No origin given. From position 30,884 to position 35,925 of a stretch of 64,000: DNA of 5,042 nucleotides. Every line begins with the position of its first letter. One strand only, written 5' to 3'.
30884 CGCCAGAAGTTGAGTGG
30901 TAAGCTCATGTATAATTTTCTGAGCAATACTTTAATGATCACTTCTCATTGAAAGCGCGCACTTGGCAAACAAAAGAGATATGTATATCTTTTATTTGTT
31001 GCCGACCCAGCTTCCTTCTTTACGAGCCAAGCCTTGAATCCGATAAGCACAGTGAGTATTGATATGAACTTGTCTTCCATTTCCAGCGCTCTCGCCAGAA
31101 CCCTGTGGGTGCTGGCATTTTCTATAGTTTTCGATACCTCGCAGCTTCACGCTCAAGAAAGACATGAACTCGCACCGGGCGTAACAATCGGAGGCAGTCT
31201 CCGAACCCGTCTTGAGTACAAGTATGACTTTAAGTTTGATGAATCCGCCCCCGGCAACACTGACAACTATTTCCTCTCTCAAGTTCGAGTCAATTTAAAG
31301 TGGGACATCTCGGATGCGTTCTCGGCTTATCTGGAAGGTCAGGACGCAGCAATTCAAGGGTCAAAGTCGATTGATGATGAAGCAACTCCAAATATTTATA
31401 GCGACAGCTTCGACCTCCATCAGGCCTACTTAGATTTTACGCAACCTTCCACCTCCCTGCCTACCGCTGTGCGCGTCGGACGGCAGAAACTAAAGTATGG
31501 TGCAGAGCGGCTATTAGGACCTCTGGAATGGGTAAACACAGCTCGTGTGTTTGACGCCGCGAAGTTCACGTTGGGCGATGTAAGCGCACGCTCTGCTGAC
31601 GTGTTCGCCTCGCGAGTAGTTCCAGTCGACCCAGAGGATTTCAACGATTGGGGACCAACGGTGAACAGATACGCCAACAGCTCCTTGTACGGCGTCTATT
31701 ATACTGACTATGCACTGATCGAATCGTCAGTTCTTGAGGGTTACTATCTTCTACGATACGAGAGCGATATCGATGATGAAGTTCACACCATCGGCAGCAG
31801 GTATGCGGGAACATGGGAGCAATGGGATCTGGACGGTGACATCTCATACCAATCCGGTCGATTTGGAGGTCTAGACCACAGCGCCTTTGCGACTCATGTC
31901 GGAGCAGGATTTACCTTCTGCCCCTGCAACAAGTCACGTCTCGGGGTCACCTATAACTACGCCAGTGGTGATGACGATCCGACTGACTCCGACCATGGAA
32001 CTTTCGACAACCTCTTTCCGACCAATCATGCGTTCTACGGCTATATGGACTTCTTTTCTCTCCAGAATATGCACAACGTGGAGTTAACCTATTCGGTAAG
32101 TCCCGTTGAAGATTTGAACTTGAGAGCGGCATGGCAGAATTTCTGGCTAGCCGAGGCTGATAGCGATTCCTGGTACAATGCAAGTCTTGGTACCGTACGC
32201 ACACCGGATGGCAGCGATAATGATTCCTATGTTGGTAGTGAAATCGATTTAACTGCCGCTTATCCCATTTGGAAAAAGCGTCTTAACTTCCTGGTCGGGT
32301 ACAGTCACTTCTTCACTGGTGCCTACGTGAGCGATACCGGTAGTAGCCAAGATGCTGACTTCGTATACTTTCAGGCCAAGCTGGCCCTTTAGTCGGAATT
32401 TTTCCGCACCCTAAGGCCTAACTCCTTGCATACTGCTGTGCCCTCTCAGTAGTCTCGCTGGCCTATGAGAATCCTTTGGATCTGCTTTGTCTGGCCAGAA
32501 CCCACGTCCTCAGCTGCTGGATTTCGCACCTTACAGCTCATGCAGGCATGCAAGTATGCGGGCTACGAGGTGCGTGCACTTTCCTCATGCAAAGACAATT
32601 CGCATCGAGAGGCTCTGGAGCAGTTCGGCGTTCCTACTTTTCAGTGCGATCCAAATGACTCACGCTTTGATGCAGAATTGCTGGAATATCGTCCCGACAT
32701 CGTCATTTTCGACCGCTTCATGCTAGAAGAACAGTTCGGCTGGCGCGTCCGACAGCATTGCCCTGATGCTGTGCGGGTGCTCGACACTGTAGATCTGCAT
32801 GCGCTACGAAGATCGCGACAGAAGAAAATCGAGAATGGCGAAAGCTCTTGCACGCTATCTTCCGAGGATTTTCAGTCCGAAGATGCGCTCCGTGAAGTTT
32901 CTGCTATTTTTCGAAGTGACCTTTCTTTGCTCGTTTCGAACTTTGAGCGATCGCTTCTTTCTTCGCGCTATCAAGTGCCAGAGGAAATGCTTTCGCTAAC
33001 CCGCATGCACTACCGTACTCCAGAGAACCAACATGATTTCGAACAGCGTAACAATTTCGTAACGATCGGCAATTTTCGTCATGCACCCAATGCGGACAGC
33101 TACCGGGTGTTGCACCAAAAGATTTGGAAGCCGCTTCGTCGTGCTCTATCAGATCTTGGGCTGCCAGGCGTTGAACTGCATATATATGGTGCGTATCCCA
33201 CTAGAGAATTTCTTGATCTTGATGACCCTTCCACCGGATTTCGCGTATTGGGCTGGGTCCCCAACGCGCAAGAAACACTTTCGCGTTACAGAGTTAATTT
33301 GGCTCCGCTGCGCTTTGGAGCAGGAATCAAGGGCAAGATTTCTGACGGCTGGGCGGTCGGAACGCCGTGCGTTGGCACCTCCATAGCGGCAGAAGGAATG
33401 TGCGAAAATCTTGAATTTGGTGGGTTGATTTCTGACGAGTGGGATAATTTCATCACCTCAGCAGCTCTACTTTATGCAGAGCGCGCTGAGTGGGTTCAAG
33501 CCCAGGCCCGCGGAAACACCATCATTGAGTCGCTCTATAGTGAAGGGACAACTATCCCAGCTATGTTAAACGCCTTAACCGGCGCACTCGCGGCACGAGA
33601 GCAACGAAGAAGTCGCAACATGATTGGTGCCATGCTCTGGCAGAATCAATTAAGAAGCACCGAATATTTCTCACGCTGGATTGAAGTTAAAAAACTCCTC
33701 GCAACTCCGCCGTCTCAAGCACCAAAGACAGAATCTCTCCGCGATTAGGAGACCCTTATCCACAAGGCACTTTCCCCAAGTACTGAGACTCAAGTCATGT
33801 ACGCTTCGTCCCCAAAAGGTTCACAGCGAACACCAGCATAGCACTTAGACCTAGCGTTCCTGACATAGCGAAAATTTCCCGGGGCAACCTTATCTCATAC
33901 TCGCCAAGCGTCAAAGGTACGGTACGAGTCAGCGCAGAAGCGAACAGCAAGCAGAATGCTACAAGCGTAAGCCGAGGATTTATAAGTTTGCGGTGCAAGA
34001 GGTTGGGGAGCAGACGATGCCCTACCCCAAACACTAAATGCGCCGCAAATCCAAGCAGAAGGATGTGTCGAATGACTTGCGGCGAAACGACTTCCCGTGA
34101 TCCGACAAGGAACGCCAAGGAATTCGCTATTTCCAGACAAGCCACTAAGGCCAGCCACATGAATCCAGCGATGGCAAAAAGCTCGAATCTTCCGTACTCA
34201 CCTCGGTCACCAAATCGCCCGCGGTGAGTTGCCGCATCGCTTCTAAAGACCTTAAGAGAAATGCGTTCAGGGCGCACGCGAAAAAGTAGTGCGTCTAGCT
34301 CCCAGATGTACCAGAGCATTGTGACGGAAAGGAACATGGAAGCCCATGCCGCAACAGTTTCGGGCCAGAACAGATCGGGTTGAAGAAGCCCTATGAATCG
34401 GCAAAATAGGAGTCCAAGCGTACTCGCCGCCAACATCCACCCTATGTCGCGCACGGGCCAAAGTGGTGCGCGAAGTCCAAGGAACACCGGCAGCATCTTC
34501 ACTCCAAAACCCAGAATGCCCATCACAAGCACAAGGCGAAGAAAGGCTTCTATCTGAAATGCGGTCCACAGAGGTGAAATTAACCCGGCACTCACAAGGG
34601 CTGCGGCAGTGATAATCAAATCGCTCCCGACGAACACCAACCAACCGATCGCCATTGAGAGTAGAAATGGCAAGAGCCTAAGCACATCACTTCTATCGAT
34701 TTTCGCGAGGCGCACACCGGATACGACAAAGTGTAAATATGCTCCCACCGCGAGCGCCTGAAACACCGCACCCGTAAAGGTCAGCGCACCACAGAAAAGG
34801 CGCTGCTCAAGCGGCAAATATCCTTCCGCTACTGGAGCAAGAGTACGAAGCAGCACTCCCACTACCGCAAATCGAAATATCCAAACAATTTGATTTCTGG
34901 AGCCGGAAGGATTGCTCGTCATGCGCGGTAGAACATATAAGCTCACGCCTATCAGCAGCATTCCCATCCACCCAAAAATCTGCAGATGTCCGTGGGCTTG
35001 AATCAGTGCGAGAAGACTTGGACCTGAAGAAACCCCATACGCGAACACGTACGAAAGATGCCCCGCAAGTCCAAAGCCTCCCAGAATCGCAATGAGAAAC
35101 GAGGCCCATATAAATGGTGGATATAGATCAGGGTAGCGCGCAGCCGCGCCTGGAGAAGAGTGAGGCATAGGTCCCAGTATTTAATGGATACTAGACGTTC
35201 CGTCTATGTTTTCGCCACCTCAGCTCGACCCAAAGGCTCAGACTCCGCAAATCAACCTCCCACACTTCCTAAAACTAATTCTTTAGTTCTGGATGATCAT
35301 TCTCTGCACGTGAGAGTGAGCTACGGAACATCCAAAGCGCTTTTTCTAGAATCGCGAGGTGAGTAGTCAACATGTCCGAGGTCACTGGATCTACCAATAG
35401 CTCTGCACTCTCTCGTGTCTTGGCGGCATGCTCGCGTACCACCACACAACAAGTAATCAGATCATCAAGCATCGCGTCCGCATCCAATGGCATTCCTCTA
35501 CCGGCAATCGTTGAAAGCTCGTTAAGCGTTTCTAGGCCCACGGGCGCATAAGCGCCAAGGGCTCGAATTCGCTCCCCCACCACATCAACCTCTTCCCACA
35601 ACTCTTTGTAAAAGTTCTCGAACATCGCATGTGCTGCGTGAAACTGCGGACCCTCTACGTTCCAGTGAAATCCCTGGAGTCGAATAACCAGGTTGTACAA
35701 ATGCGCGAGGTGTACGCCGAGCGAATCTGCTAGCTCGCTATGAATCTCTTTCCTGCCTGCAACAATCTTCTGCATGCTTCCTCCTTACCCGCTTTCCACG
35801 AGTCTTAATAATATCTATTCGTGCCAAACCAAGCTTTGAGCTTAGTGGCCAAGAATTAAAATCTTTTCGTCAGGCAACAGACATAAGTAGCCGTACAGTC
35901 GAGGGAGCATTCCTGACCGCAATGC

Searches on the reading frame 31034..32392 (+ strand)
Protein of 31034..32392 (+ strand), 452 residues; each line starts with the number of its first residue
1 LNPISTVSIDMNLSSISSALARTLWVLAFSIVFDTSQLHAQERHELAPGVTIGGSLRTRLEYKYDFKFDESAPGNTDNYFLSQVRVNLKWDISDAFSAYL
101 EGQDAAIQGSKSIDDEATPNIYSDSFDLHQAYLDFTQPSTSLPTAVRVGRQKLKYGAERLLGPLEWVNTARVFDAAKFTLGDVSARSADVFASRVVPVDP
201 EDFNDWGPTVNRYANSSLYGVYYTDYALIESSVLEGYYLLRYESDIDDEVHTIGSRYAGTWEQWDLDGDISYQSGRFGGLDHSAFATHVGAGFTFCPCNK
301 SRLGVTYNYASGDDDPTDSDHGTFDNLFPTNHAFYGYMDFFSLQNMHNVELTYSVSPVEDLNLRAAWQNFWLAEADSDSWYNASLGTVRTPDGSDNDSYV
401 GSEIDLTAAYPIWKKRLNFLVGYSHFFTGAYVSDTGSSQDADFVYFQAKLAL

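Call 50: search_protein_families(library=pfam, proteins=[window:31034-32392:+], max_evalue=0.001)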
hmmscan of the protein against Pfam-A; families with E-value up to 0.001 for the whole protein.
window:31034-32392:+ (452 aa): 1 family
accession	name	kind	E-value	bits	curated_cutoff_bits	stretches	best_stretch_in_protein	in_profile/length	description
PF13372.12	Alginate_exp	-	3.1e-63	214.4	25.2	1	51-441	4-390/395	Alginate export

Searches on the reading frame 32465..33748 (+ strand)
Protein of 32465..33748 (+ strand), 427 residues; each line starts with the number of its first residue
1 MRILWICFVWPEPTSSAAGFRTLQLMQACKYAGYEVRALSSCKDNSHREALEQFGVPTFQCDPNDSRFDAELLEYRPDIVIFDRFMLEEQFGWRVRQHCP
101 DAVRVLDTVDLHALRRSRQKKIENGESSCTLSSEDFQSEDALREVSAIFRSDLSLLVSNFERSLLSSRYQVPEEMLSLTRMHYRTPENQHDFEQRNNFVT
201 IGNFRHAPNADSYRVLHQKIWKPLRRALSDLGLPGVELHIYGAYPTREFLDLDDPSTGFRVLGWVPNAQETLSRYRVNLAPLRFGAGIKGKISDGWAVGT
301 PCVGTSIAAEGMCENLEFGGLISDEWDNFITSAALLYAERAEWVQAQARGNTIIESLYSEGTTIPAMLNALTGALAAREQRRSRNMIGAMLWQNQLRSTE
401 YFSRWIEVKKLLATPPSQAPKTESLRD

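Call 50: search_protein_families(library=pfam, proteins=[window:32465-33748:+], max_evalue=0.001)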
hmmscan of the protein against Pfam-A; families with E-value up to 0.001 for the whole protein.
window:32465-33748:+ (427 aa): 1 family
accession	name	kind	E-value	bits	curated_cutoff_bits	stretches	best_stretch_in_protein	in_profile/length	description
PF13692.12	Glyco_trans_1_4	-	2.1e-11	44.7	27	1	196-323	2-125/142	Glycosyl transferases group 1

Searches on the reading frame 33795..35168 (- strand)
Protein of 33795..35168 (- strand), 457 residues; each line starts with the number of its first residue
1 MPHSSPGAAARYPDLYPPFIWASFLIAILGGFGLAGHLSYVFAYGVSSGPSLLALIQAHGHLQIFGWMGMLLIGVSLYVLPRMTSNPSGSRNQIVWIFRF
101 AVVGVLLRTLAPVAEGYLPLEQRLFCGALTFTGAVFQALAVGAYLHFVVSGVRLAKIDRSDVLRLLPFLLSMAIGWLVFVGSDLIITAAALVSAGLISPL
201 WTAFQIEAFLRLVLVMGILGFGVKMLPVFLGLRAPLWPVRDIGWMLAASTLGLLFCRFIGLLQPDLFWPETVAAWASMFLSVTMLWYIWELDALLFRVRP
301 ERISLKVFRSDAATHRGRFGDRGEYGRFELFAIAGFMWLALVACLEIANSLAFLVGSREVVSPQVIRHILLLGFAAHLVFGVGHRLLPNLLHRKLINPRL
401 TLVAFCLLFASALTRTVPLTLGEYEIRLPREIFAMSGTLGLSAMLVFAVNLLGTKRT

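Call 50: search_protein_families(library=pfam, proteins=[window:33795-35168:-], max_evalue=0.001)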
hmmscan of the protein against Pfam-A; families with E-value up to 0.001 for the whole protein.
window:33795-35168:- (457 aa): 1 family
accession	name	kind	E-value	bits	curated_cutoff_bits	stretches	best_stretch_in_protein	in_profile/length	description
PF00115.25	COX1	-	1.9e-05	24.2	34.8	1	20-160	8-149/436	Cytochrome C and Quinol oxidase polypeptide I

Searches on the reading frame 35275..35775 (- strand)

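Call 50: search_protein_families(library=pfam, proteins=[window:35275-35775:-], max_evalue=0.001)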
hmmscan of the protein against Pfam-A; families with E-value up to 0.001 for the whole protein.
window:35275-35775:- (166 aa): 1 family
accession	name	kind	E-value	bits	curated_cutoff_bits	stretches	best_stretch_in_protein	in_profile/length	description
PF00210.30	Ferritin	-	4e-17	62.9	24.5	1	20-156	5-138/142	Ferritin-like domain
